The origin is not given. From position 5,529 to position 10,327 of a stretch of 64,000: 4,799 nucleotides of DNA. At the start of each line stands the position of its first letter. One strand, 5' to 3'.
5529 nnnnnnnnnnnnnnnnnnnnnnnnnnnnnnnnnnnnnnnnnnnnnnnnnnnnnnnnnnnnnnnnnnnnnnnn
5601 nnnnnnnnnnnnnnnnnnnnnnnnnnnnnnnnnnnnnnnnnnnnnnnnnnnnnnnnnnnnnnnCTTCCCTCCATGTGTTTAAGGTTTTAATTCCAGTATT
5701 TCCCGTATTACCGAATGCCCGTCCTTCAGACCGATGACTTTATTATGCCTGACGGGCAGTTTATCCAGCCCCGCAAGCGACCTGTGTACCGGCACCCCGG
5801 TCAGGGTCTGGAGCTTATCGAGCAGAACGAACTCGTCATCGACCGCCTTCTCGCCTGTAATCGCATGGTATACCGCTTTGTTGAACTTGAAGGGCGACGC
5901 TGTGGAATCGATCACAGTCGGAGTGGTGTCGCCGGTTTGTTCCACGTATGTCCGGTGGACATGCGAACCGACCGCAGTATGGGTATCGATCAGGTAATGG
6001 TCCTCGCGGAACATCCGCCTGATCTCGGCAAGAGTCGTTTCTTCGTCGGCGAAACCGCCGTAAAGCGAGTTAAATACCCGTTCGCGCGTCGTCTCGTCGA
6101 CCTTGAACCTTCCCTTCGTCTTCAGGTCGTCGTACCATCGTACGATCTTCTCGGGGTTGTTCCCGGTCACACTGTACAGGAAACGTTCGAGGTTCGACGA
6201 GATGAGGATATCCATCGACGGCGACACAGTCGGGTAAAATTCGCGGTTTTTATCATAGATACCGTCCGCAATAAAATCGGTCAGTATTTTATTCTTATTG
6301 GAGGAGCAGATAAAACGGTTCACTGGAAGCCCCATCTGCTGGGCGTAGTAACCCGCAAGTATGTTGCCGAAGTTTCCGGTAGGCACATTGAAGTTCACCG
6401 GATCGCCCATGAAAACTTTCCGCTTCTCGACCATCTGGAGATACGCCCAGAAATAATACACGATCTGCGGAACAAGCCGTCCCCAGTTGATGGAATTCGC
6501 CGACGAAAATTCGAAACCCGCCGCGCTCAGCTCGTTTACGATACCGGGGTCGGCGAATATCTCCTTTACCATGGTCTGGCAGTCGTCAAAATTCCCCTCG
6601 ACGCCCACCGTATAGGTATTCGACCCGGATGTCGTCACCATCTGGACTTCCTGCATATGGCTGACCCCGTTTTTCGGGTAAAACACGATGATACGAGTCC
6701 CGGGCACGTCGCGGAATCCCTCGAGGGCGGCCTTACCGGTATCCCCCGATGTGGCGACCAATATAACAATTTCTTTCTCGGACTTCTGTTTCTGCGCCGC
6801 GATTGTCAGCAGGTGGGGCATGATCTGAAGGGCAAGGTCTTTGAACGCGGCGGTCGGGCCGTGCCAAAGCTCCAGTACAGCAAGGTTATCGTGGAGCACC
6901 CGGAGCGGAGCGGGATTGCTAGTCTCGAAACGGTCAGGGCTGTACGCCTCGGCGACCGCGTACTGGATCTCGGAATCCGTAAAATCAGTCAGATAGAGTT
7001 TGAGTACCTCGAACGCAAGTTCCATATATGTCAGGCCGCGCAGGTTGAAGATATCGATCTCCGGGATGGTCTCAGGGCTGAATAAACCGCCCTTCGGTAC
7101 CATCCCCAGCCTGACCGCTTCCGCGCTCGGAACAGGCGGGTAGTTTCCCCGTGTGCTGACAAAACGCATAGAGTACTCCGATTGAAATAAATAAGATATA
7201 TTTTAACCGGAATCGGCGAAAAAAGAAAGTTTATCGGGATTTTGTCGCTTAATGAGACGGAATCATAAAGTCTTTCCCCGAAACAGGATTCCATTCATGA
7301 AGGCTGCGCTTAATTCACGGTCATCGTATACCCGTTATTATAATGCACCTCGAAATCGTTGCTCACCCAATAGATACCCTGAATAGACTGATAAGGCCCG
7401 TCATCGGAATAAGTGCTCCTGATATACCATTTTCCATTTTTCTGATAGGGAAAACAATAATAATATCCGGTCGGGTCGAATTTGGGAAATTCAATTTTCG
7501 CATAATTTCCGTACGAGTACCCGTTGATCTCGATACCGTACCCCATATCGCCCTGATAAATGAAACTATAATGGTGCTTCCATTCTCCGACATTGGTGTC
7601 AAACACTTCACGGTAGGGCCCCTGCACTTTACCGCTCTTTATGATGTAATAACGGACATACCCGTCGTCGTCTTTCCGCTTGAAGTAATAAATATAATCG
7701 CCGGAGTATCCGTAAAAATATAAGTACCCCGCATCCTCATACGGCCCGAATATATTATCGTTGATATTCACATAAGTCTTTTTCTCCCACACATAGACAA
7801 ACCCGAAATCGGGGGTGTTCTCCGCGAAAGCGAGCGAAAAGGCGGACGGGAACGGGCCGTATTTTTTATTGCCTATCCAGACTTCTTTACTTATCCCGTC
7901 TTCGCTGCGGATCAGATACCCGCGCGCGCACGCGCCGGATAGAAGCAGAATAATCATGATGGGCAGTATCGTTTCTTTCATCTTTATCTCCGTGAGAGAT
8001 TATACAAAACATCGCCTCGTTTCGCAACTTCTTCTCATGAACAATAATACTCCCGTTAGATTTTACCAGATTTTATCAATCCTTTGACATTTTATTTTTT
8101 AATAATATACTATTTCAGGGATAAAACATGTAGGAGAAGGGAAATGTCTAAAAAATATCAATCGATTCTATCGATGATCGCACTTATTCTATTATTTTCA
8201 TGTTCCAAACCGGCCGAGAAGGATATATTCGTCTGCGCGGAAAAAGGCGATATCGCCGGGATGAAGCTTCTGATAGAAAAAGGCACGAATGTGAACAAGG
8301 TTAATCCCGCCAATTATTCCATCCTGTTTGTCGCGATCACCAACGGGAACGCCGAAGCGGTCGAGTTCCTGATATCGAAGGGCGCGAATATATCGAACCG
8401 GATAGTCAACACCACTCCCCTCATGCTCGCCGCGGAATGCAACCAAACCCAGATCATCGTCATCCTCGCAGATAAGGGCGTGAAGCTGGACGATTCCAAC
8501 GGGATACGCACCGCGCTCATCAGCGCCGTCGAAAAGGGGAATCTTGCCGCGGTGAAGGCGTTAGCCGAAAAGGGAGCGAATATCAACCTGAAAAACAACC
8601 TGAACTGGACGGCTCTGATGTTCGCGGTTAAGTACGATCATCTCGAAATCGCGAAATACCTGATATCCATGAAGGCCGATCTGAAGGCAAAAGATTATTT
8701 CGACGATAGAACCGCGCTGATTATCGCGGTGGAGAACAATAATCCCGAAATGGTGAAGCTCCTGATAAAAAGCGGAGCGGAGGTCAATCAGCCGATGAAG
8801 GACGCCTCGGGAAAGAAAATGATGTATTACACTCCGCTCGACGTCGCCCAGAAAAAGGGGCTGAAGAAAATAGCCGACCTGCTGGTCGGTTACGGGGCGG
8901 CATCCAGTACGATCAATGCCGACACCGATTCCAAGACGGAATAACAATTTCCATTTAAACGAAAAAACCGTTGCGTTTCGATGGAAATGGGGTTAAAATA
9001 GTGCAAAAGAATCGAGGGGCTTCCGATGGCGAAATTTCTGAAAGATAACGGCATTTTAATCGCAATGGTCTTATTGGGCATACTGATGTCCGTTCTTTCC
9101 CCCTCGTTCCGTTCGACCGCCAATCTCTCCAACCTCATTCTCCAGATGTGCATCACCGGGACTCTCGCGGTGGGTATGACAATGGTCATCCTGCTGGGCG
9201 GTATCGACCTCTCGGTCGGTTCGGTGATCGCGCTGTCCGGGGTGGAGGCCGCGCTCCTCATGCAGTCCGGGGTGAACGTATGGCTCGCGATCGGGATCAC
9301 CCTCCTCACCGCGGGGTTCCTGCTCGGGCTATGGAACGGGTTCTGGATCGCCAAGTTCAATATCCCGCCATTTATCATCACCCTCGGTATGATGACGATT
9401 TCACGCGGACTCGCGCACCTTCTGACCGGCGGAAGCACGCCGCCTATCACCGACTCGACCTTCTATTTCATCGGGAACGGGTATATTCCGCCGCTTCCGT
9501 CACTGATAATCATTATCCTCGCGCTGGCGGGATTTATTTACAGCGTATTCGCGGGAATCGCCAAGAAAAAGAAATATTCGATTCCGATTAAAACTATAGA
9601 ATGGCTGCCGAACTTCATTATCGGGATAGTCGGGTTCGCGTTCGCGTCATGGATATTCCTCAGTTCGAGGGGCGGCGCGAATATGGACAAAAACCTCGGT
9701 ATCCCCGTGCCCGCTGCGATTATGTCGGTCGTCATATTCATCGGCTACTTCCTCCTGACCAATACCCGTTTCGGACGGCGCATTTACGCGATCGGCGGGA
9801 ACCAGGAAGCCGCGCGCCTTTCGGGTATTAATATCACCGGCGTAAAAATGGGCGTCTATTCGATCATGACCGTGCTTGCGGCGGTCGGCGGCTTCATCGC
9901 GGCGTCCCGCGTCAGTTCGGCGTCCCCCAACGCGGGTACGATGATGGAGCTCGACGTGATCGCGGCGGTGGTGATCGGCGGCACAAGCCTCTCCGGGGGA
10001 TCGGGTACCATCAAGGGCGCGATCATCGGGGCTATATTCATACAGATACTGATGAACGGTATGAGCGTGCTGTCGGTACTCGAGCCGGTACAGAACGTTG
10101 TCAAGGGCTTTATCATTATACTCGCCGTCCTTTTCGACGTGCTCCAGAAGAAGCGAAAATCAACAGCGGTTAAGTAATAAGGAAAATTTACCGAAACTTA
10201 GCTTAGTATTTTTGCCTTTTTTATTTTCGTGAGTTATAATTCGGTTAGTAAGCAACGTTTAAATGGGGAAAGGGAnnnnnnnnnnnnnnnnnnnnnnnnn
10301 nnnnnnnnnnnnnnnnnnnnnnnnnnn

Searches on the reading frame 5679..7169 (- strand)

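Call 13: search_protein_families(library=pfam, proteins=[window:5679-7169:-])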
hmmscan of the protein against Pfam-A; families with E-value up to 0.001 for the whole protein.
window:5679-7169:- (496 aa): 3 families
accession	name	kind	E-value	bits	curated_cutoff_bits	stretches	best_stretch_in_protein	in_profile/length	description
PF14821.11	Thr_synth_N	-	1.4e-15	57.6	25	1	2-76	1-79/79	Threonine synthase N terminus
PF00291.31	PALP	-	5.9e-11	42.7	35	1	102-322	30-223/295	Pyridoxal-phosphate dependent enzyme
PF24857.1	THR4_C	-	7.1e-11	42.5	27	1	398-460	1-65/85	Threonine synthase, C-terminal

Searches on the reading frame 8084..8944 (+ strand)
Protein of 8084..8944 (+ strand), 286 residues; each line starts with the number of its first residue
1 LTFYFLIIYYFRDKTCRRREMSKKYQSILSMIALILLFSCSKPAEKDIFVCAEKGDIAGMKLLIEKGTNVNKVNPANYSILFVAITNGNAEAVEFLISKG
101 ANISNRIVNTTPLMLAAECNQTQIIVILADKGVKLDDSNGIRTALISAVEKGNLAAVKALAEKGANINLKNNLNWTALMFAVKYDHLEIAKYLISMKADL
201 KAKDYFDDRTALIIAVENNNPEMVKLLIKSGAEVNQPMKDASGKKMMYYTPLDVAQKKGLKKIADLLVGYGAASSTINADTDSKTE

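Call 68: search_protein_families(library=pfam, proteins=[window:8084-8944:+], max_evalue=0.00001)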
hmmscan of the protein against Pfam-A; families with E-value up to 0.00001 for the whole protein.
window:8084-8944:+ (286 aa): 6 families
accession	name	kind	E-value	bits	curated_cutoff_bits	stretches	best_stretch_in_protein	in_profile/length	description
PF12796.13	Ank_2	-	6.5e-40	136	27.3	3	137-204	26-90/90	Ankyrin repeats (3 copies)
PF00023.36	Ank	-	8.9e-39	129.8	21.1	2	207-237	1-31/33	Ankyrin repeat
PF13606.12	Ank_3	-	8.2e-32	105.7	22.3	0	208-235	2-29/30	Ankyrin repeat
PF13637.12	Ank_4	-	6.5e-31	106.1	22.7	3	146-194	2-50/50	Ankyrin repeats (many copies)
PF13857.12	Ank_5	-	2.4e-23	82.4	27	0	130-178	3-53/56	Ankyrin repeats (many copies)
PF23745.1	ANK_LRRK2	-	1.3e-07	32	27.5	0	77-163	31-115/130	LRRK2 ANK repeat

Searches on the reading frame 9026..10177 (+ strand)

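Call 68: search_protein_families(library=pfam, proteins=[window:9026-10177:+], max_evalue=0.00001)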
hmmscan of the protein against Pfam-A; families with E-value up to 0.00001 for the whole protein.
window:9026-10177:+ (383 aa): 1 family
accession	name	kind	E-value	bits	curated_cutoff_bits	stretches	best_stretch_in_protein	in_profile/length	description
PF02653.21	BPD_transp_2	-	4.8e-36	124.7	26.8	1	34-368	2-269/269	Branched-chain amino acid transport system / permease component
